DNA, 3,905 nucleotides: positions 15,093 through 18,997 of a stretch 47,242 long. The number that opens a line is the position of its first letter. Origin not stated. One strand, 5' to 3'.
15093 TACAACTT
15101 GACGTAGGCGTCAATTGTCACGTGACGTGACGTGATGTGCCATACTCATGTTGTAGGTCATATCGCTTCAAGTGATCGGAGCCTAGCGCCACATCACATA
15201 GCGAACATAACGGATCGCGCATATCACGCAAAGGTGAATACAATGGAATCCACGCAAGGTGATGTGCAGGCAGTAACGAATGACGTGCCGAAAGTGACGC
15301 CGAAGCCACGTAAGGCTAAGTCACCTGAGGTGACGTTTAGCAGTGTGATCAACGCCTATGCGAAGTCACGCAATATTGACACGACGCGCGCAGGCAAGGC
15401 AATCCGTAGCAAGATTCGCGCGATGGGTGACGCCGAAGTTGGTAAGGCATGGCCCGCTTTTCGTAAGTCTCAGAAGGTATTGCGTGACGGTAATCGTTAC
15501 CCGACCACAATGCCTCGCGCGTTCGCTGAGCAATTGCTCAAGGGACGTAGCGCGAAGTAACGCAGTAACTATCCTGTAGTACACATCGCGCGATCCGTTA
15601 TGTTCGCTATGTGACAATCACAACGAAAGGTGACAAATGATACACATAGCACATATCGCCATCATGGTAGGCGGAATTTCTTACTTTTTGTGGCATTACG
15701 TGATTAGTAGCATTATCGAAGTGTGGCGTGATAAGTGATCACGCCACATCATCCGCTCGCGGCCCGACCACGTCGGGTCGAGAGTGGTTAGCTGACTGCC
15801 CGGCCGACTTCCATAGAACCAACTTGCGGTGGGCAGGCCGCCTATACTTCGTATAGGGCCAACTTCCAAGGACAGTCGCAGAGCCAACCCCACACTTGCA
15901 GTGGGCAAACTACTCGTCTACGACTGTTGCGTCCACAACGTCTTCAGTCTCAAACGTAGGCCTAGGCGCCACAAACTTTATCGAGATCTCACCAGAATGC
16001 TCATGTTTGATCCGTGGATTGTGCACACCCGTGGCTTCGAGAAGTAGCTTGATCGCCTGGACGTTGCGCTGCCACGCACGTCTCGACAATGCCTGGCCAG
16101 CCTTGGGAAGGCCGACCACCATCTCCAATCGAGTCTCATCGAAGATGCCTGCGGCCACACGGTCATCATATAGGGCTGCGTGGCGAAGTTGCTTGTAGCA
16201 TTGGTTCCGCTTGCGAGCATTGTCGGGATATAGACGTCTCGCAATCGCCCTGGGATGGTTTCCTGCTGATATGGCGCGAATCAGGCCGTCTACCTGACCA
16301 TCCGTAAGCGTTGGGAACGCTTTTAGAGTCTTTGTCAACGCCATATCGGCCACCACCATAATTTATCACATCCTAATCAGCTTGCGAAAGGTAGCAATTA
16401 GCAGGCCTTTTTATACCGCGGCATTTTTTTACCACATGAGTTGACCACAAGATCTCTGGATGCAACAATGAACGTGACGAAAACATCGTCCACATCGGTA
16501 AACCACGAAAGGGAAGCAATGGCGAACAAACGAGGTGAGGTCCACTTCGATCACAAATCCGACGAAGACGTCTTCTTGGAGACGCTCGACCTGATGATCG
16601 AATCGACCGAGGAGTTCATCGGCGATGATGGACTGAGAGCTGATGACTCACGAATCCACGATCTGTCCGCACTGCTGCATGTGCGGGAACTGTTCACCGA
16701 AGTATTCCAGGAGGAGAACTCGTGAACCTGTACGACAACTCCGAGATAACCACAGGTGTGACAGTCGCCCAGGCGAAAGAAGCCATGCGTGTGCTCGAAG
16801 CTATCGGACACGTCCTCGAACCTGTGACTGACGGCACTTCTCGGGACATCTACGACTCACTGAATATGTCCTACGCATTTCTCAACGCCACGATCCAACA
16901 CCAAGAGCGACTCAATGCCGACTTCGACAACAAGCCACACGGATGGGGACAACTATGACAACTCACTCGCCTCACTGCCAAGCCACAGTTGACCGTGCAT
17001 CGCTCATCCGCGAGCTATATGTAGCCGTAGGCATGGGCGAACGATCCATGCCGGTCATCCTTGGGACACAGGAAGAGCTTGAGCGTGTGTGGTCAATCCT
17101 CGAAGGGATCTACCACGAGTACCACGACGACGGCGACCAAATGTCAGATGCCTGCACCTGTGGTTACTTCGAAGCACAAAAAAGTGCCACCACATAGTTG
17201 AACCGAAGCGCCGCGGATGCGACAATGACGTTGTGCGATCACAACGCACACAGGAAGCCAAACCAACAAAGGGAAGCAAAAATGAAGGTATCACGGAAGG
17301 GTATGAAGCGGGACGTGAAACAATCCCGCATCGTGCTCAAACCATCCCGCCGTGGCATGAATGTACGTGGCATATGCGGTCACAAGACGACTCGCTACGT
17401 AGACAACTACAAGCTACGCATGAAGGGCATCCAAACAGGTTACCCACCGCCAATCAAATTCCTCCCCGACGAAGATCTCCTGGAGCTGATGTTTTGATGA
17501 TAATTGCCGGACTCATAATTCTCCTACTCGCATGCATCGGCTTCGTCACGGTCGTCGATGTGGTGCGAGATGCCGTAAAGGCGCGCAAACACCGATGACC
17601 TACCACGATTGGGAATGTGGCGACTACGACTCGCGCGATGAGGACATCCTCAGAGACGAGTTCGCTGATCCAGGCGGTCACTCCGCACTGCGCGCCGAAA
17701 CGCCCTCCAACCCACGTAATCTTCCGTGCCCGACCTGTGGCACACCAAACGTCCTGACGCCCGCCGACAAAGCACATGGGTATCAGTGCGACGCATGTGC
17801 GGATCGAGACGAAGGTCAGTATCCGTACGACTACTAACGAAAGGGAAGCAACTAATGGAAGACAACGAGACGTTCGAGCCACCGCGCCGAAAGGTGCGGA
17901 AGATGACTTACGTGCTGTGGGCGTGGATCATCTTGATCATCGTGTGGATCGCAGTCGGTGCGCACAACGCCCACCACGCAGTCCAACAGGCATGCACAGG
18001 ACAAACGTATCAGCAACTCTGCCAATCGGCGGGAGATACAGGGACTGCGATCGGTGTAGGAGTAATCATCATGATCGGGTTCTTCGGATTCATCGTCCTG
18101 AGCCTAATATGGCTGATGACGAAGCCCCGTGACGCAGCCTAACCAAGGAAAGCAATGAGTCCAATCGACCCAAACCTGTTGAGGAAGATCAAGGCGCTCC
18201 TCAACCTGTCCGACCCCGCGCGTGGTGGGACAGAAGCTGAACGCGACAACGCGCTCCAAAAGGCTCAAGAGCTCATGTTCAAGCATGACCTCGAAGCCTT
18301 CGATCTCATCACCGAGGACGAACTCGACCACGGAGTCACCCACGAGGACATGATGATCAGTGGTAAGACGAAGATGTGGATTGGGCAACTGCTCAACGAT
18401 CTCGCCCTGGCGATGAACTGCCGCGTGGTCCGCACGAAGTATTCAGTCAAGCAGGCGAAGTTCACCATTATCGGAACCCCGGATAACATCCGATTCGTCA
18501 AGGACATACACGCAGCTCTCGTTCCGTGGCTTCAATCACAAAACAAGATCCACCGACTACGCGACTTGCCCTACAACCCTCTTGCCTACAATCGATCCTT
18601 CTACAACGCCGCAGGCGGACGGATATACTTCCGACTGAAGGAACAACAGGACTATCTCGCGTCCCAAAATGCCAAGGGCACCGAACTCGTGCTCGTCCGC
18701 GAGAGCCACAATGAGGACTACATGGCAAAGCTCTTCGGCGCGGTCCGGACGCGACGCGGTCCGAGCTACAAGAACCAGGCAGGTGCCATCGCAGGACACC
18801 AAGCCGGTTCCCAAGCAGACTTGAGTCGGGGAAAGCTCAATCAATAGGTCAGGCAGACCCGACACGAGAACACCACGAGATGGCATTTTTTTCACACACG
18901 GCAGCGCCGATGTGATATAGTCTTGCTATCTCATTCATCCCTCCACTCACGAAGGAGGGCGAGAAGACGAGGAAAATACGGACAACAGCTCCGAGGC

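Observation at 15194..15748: Opposite-strand two-ORF cassette bracketed by a perfect 27-bp inverted repeat inside the late operon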

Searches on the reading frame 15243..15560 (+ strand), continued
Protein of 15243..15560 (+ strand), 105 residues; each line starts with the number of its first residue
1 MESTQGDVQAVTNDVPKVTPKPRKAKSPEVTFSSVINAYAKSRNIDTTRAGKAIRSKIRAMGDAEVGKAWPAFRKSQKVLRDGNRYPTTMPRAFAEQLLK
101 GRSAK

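Call 59: find_encoding_contigs(protein=P0111, flank=3000, max_places=3)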
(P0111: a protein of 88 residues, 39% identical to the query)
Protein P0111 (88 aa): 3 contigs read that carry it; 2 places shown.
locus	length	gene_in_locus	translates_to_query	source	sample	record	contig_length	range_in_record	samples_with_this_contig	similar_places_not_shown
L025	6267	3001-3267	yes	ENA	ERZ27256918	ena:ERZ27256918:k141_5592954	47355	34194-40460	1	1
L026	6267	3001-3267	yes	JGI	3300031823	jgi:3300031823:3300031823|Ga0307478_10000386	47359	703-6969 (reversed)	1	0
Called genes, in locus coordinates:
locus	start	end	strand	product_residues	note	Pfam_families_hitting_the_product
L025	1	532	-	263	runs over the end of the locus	-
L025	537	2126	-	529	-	-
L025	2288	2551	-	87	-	-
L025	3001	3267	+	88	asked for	-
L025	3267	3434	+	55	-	-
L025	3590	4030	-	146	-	-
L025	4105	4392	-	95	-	-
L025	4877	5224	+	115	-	-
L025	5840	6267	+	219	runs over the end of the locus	-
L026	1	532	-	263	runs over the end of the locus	-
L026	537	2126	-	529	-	-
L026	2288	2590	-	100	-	-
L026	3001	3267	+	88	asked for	-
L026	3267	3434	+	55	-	-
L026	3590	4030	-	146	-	-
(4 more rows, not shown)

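Call 62: search_dna_similar(query=window:15243-15560:+, collection=phages, mode=protein, max_evalue=0.001, max_rows=25)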
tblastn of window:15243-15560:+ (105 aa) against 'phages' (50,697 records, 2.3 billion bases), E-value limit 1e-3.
No match.

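Call 64: find_encoding_contigs(protein=P0107, flank=3000, max_places=2)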
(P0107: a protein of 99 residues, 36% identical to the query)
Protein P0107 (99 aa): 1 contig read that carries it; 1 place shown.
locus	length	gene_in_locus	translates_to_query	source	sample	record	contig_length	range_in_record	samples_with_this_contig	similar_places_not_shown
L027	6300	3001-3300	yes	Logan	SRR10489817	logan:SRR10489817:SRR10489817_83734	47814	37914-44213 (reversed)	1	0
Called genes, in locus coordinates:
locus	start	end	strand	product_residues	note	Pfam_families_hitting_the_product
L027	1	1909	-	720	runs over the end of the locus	-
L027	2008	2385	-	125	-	-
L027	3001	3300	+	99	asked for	-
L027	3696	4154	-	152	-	-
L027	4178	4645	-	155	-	-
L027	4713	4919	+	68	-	-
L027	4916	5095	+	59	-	-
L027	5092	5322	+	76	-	-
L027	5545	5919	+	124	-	-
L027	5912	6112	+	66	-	-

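Call 65: find_encoding_contigs(protein=P0126, flank=3000, max_places=4)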
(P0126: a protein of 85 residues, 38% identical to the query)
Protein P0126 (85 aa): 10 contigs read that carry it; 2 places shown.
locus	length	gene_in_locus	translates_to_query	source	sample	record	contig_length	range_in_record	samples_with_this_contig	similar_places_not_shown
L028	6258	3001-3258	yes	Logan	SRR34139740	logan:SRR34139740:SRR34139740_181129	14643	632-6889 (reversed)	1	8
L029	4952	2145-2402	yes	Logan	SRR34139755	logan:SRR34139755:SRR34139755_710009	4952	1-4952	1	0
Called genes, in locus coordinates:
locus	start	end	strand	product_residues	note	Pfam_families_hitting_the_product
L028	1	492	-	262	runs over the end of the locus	-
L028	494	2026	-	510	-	-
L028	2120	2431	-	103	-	-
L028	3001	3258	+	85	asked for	-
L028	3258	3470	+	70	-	-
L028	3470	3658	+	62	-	-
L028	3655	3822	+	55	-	-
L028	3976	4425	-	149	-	-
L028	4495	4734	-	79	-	-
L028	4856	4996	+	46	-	-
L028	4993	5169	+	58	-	-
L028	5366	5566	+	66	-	-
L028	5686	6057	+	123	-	-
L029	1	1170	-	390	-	?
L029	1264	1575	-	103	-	-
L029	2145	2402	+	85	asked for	-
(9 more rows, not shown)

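Call 77: search_protein_families(library=ncbifam, proteins=[window:15243-15560:+], max_evalue=0.05)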
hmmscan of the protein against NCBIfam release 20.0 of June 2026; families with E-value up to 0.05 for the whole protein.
window:15243-15560:+ (105 aa): 1 family
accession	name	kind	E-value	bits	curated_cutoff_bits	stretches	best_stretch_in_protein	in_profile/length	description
TIGR02213.1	lolE_release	exception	0.049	12.5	540.35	0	16-79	80-144/411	lipoprotein-releasing ABC transporter permease subunit LolE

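Call 93: find_related_loci(query=A2, collection=genome_contigs, flank=3000)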
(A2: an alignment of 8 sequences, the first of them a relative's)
Query A2 (105 aa) in genome_contigs; peptide patterns used: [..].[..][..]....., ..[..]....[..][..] (x = any residue, [..] = any of these).
151 stretches matched a pattern, but none encodes a relative of the query by tblastn (E <= 1e-3).

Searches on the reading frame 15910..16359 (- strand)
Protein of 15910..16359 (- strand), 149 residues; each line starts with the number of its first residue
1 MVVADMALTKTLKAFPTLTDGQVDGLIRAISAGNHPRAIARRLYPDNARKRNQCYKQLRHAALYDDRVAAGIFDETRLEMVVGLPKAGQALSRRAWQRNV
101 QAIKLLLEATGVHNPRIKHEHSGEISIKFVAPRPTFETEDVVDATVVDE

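Call 7: search_protein_families(library=phrogs, proteins=[window:15910-16359:-], max_evalue=0.01)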
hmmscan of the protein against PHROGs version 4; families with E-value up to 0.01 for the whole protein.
window:15910-16359:- (149 aa): 0 families

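Call 8: search_protein_families(library=pfam, proteins=[window:15910-16359:-], max_evalue=0.01)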
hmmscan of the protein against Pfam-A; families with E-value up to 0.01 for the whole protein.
window:15910-16359:- (149 aa): 0 families

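Call 10: find_related_loci(query=window:15910-16359:-, collection=viral_contigs, flank=6000)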
Query window:15910-16359:- (149 aa) in viral_contigs; peptide patterns used: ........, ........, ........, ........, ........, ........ (x = any residue, [..] = any of these).
13 stretches matched a pattern; 1 encode a relative of the query (tblastn E <= 1e-3); 1 distinct loci.
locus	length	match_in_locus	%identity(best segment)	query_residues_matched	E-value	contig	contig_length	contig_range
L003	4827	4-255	70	65-148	1e-35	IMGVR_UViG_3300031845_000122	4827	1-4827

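Call 77: search_protein_families(library=ncbifam, proteins=[window:15910-16359:-], max_evalue=0.05)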
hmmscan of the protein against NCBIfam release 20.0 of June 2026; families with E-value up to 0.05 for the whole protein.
window:15910-16359:- (149 aa): 0 families

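Call 80: predict_structure(protein=window:15910-16359:-)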
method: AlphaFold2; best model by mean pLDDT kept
length: 149 residues; sequences in the alignment: 1
mean_pLDDT: 57.3   pTM: 0.39
mean pLDDT of the five models: 57.3, 56.4, 54.5, 53.6, 44.6
residues with pLDDT >= 90: 0; 70-90: 41; 50-70: 52; < 50: 56
segments of 3 or more residues with pLDDT < 50: 1-4, 66-90, 121-143
pLDDT, mean of each block of 10 residues (from residue 1): 56 75 73 70 82 73 50 35 40 59 61 57 46 37 46
secondary structure, 60 per line:
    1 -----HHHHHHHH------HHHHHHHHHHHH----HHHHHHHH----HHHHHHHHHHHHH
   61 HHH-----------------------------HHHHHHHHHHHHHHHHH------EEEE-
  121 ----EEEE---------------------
elements in order: H6-13 H20-31 H36-43 H48-63 H93-109 E116-119 E125-128

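Call 81: find_homologous_proteins(query=window:15910-16359:-, max_evalue=0.001)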
Query window:15910-16359:- (149 aa): 9 proteins with E <= 0.001 among 63 candidates.
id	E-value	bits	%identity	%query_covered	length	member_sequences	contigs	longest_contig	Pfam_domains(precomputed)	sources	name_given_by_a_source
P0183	3.7e-92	324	100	100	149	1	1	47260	-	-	-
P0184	2.2e-42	162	56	93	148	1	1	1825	-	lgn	-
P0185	1.9e-41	159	57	99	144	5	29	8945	-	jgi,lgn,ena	-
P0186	4.4e-36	142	52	97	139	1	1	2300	-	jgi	jgi:hypothetical protein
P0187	3.6e-32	129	50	97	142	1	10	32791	-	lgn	-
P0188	3.9e-32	129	49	99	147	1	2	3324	-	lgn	-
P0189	3.8e-26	110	50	72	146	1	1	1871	-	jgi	jgi:hypothetical protein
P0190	3.6e-17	81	42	76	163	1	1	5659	-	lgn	-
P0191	1.1e-14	73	41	85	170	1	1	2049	-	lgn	-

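Call 83: search_solved_structures(query=A5, max_evalue=10)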
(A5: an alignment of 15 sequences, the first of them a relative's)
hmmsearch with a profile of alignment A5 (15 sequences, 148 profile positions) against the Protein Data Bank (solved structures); distinct sequences matched with E-value up to 10: 24.
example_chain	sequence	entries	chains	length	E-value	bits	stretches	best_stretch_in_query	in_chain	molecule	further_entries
4rv1_A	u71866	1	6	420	0.0014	22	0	33-111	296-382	Engineered Protein OR497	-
4hxt_A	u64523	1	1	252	0.034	17.5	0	35-111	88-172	De Novo Protein OR329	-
3gjn_B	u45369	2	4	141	0.055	16.8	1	35-110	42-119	Colicin-E7 | Colicin-E9 immunity protein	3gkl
3fbd_A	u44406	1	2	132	0.069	16.5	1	35-89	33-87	Colicin-E7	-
1ujz_B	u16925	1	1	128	0.078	16.3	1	35-92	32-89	Designed Colicin E7 DNase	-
2erh_B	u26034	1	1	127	0.11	15.8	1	35-89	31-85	Colicin E7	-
2ivh_A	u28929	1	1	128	0.12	15.7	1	35-89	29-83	COLCIN-E7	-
1pt3_A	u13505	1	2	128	0.12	15.7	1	35-89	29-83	Colicin E7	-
2jbg_B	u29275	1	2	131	0.12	15.6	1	35-89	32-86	COLICIN E7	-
1m08_A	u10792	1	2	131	0.13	15.6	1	35-89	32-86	Colicin E7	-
2jb0_B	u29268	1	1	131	0.13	15.6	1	35-89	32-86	COLICIN E7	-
1mz8_B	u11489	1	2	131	0.13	15.6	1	35-89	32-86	Colicin E7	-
2jaz_B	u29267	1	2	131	0.13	15.6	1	35-89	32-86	COLICIN E7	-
1zns_A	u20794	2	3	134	0.13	15.5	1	35-89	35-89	Colicin E7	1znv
3zfk_A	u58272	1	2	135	0.14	15.5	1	35-89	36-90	COLICIN-E7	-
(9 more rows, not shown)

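Call 84: search_protein_families(library=phrogs, alignment_id=A5, max_evalue=0.01)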
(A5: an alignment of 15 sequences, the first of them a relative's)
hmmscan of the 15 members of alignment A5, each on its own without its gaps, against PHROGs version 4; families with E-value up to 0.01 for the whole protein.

A. member 1, P0183 (149 aa): 0 families

B. families by the number of members that match (of 15 scanned): 2 families
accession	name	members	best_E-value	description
phrog_2468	-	1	0.0015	head morphogenesis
phrog_12356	-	1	0.0041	-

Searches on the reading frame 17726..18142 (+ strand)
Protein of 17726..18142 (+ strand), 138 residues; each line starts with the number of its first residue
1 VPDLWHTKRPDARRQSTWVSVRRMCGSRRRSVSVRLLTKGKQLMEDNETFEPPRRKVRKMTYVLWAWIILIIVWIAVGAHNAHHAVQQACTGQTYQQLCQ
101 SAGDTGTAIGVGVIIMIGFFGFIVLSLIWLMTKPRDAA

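Call 89: search_protein_families(library=pfam, proteins=[window:17726-18142:+], max_evalue=0.01)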
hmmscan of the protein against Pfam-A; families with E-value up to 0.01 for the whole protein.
window:17726-18142:+ (138 aa): 1 family
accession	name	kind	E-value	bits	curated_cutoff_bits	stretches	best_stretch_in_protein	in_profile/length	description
PF06979.18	TMEM70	-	0.0037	17.7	22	1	82-133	32-77/157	TMEM70/TMEM186/TMEM223 protein family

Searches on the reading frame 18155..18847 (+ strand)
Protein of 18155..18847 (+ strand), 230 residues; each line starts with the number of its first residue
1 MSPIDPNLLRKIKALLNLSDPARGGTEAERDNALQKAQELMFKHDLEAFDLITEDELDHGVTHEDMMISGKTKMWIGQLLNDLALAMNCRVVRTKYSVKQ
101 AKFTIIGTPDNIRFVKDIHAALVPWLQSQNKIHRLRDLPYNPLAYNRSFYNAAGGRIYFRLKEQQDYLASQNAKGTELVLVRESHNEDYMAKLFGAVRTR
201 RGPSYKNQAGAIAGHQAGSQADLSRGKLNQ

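Call 42: search_protein_families(library=pfam, proteins=[window:18155-18847:+], max_evalue=0.001)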
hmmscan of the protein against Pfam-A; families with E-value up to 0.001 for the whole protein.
window:18155-18847:+ (230 aa): 2 families
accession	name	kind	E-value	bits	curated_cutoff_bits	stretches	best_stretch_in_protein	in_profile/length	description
PF10979.13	DUF2786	-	8.6e-09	35.7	23.9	1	8-47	2-39/40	Protein of unknown function (DUF2786)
PF23771.1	DUF7168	-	2.1e-05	24.6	25.5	1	68-189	13-132/140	Domain of unknown function (DUF7168)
